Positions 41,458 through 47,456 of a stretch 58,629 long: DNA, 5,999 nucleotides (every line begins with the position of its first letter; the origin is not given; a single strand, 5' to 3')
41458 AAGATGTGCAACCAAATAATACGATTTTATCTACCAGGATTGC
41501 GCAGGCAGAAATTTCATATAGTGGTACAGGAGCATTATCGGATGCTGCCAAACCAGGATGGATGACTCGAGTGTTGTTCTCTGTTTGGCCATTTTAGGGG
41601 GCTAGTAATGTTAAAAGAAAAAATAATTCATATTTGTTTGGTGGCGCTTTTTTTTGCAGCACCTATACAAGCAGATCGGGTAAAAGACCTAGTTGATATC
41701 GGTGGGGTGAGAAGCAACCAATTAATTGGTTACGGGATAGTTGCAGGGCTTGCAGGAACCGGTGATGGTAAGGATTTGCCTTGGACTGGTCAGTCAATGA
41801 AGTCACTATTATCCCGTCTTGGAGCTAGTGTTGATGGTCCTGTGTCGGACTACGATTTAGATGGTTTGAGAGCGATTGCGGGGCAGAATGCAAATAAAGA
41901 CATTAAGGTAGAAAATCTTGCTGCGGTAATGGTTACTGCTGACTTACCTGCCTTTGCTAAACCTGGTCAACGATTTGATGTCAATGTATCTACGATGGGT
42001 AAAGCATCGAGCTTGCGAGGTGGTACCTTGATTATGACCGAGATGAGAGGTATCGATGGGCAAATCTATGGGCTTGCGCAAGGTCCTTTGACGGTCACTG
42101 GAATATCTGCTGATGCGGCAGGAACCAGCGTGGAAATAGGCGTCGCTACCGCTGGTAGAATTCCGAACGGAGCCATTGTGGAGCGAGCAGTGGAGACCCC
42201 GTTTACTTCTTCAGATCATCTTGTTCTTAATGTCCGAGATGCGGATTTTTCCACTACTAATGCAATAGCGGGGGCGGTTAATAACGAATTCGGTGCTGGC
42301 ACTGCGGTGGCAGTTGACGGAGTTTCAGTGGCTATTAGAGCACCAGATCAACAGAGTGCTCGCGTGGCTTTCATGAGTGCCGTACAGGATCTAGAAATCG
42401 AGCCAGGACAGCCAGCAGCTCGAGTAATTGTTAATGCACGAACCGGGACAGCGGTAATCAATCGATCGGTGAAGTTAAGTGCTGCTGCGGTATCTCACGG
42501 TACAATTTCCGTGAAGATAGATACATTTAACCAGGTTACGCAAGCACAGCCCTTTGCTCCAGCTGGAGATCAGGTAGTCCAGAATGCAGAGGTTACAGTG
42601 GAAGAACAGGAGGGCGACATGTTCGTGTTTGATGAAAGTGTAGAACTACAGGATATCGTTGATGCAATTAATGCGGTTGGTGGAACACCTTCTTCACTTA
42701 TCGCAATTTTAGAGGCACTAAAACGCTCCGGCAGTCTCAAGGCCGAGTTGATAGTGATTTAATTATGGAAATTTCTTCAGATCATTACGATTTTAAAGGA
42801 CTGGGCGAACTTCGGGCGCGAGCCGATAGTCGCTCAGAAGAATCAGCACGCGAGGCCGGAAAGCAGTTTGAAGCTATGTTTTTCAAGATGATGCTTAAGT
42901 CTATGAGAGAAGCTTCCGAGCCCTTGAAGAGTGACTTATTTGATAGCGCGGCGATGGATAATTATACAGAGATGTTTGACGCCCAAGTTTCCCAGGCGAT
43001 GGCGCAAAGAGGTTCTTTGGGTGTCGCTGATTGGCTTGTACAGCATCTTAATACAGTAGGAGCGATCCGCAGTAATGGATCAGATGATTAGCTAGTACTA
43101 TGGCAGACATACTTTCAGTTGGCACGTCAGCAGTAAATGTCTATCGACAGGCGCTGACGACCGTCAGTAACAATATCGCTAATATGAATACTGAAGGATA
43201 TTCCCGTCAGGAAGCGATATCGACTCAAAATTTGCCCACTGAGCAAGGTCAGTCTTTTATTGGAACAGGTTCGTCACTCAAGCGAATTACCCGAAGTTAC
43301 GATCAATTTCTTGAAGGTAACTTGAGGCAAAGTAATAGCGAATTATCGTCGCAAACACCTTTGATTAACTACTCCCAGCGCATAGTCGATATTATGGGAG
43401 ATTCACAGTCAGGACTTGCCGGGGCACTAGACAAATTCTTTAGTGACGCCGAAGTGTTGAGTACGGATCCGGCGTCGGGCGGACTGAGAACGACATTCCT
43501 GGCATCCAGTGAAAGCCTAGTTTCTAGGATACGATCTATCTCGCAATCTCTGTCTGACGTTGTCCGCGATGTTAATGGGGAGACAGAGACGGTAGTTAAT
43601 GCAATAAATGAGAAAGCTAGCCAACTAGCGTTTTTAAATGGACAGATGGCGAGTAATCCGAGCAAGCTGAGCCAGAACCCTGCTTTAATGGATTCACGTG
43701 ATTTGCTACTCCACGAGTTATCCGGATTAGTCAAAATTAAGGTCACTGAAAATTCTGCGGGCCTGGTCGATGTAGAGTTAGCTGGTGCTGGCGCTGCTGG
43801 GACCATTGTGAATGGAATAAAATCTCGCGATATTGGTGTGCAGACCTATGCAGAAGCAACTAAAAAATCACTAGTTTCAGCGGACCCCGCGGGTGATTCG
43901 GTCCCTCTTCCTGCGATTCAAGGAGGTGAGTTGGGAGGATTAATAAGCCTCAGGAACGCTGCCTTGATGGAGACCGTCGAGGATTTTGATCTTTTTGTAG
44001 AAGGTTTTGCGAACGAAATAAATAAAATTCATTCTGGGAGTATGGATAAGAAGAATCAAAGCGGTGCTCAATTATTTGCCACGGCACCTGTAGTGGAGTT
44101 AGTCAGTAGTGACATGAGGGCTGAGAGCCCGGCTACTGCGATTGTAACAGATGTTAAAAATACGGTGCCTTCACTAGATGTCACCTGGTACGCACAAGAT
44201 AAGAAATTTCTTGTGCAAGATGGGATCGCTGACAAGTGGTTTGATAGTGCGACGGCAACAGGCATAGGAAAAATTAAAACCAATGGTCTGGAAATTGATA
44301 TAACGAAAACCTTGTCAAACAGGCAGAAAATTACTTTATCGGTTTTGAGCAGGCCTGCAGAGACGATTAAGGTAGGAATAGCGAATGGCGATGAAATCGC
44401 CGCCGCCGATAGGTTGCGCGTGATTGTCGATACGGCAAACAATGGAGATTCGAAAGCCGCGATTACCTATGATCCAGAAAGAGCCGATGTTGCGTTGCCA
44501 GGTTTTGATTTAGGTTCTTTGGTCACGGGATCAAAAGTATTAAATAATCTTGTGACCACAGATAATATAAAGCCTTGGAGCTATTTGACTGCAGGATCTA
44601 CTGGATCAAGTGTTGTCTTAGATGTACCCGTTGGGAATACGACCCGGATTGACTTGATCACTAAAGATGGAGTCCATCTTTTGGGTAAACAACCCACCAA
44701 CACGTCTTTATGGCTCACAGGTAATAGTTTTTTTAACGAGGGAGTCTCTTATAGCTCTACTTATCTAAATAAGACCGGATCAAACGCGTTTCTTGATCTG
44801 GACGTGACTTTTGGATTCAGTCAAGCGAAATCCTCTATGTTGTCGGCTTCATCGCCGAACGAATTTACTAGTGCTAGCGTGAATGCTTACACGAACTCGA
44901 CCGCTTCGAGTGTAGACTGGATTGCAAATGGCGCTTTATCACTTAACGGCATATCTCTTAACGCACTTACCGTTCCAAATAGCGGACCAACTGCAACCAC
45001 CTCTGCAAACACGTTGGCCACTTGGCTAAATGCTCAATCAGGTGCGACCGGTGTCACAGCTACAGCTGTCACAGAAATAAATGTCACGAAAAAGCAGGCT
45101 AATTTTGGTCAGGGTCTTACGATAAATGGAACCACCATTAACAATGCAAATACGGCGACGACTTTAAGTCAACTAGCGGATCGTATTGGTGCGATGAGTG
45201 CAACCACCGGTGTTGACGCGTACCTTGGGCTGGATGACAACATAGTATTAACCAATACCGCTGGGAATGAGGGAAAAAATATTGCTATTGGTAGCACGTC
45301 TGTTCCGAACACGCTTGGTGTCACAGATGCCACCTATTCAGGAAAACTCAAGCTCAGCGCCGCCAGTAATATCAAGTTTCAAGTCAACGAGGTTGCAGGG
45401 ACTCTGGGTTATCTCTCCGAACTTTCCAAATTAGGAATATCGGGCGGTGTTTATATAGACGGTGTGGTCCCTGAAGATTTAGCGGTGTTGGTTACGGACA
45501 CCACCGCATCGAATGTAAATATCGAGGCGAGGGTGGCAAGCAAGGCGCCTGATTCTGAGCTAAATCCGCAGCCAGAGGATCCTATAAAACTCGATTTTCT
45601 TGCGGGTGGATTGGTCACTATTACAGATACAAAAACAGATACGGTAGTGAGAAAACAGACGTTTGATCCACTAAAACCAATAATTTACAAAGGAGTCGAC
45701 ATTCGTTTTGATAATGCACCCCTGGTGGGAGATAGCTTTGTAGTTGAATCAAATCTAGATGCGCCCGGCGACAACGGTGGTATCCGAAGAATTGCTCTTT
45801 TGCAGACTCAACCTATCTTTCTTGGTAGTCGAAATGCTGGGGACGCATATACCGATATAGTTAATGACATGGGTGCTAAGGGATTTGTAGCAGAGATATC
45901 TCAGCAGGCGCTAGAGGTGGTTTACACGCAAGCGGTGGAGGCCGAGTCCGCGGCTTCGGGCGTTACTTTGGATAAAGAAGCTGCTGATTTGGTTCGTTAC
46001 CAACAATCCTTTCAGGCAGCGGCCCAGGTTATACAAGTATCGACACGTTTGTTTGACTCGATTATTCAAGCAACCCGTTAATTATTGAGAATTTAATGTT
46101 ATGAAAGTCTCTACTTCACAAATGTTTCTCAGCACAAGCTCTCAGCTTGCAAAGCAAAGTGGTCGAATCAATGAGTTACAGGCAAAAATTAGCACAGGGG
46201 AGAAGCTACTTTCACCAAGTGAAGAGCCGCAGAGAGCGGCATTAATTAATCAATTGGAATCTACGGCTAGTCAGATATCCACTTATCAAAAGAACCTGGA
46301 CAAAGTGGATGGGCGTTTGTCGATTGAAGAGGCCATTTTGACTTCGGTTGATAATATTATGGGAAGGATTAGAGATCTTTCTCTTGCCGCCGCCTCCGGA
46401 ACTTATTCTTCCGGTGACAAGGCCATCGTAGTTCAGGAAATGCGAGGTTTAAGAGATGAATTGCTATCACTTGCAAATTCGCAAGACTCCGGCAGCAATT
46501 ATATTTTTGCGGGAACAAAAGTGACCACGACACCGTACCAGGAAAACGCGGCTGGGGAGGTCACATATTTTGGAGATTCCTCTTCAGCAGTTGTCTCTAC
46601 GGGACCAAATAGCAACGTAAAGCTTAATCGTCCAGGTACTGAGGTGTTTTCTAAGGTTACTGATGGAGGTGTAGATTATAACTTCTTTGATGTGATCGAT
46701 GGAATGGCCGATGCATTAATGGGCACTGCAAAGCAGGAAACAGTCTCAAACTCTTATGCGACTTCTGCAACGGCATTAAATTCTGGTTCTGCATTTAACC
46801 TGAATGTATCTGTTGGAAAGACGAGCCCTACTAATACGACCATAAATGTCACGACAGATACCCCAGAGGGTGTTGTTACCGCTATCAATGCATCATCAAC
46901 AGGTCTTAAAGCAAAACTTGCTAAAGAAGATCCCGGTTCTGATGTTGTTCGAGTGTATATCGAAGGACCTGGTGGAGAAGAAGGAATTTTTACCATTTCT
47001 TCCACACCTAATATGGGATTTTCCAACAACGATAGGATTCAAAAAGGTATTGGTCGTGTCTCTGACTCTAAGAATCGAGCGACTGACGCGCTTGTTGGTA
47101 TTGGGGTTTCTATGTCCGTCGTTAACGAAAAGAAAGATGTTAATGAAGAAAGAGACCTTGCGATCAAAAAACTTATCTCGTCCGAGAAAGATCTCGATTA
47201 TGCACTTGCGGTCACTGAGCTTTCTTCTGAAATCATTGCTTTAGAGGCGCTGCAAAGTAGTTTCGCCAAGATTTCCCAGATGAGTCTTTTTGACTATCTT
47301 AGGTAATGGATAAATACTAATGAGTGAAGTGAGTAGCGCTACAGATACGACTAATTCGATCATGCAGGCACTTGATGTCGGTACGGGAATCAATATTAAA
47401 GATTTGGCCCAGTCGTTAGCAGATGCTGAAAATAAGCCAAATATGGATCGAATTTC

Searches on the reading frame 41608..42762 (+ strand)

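Call 21: search_protein_families(library=pfam, proteins=[window:41608-42762:+], max_evalue=0.001)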
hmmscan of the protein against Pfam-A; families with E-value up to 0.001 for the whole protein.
window:41608-42762:+ (384 aa): 1 family
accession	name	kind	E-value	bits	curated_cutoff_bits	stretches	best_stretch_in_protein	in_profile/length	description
PF02119.21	FlgI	-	3.5e-118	394.9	25.3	1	24-383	1-343/343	Flagellar P-ring protein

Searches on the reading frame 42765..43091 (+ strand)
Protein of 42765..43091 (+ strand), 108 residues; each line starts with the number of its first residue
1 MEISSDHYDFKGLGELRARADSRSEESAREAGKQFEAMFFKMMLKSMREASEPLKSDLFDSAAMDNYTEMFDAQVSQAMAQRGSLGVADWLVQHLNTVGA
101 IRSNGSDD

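Call 22: search_protein_families(library=pfam, proteins=[window:42765-43091:+], max_evalue=0.001)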
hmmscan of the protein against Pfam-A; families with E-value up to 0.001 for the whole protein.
window:42765-43091:+ (108 aa): 1 family
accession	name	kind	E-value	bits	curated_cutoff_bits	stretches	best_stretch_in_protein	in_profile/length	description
PF10135.14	Rod-binding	-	2.8e-13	50.6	25.1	1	45-92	1-49/51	Rod binding protein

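Call 86: search_protein_families(library=ncbifam, proteins=[window:42765-43091:+], max_evalue=0.01)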
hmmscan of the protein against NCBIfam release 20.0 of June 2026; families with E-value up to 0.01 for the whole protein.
window:42765-43091:+ (108 aa): 10 families
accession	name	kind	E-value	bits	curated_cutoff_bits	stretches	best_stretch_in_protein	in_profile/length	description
TIGR02541.1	flagell_FlgJ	equivalog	3.4e-24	86.2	193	1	8-97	3-90/294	flagellar assembly peptidoglycan hydrolase FlgJ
NF009354.0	PRK12709.1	equivalog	1.9e-20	73.6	456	1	9-95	17-100/323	flagellar rod assembly protein/muramidase FlgJ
NF009357.0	PRK12712.1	equivalog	6.7e-14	52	606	1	10-96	20-104/344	flagellar rod assembly protein/muramidase FlgJ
NF009355.0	PRK12710.1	equivalog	6.3e-13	48.6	358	1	7-100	8-103/291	flagellar rod assembly protein/muramidase FlgJ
NF009358.0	PRK12713.1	equivalog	2.8e-11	43.4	595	1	8-95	17-103/339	flagellar rod assembly protein/muramidase FlgJ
NF009350.0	PRK12708.1-2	equivalog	1.1e-08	35.5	189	1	9-95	13-98/132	peptidoglycan hydrolase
NF009349.0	PRK12708.1-1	equivalog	1.8e-07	31.6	141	1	29-96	26-95/97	peptidoglycan hydrolase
NF009431.0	PRK12790.1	equivalog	1.7e-06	27.9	110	1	18-92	30-103/115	flagellar assembly peptidoglycan hydrolase FlgJ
NF009351.0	PRK12708.1-3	equivalog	1.5e-05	25.1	183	1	29-96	26-94/129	peptidoglycan hydrolase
NF009352.0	PRK12708.1-4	equivalog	2e-05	25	178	1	31-97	31-99/140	peptidoglycan hydrolase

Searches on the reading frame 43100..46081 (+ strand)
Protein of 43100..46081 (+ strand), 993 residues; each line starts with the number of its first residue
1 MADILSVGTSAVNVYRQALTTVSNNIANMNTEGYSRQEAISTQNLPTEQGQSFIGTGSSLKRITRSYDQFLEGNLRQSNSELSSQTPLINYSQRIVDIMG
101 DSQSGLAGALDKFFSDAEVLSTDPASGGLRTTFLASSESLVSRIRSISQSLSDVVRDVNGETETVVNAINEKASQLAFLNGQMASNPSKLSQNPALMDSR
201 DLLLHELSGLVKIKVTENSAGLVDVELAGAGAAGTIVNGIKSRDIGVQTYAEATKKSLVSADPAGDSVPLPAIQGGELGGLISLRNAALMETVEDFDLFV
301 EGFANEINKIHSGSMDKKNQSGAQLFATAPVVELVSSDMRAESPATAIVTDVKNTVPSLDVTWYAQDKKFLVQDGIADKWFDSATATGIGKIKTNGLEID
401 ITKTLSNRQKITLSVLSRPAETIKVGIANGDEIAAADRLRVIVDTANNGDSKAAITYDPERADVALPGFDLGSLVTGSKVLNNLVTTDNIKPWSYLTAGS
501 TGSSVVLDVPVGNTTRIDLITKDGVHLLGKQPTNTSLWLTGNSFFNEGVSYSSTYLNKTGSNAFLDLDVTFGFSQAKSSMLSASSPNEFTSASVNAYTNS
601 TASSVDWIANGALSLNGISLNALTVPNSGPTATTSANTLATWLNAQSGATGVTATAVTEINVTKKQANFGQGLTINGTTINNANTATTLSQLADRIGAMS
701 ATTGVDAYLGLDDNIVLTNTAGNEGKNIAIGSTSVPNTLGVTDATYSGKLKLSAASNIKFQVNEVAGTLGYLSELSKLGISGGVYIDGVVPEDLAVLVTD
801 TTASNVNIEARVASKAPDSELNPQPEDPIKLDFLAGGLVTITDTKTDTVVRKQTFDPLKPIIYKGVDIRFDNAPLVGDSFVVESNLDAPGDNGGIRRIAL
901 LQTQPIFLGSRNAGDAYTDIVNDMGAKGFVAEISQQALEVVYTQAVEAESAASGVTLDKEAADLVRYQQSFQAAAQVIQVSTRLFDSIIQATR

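Call 22: search_protein_families(library=pfam, proteins=[window:43100-46081:+], max_evalue=0.001)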
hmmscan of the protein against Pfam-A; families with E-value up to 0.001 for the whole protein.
window:43100-46081:+ (993 aa): 3 families
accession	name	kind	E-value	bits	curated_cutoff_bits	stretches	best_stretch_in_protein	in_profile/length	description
PF22638.1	FlgK_D1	-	4.7e-47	161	28.6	1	94-326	3-233/233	Flagellar hook-associated protein FlgK helical domain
PF00460.25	Flg_bb_rod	-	1e-06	29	20.7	1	5-34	1-30/31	Flagella basal body rod protein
PF06429.18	Flg_bbr_C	-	4e-06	26.7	23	1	952-990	7-45/46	Flagellar basal body rod FlgEFG protein C-terminal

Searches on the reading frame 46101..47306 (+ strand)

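Call 22: search_protein_families(library=pfam, proteins=[window:46101-47306:+], max_evalue=0.001)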
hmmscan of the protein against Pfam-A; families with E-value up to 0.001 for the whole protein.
window:46101-47306:+ (401 aa): 1 family
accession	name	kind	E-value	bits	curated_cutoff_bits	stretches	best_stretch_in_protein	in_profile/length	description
PF00669.25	Flagellin_N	-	9.3e-18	65.1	26.6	1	3-140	1-138/139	Bacterial flagellin N-terminal helical region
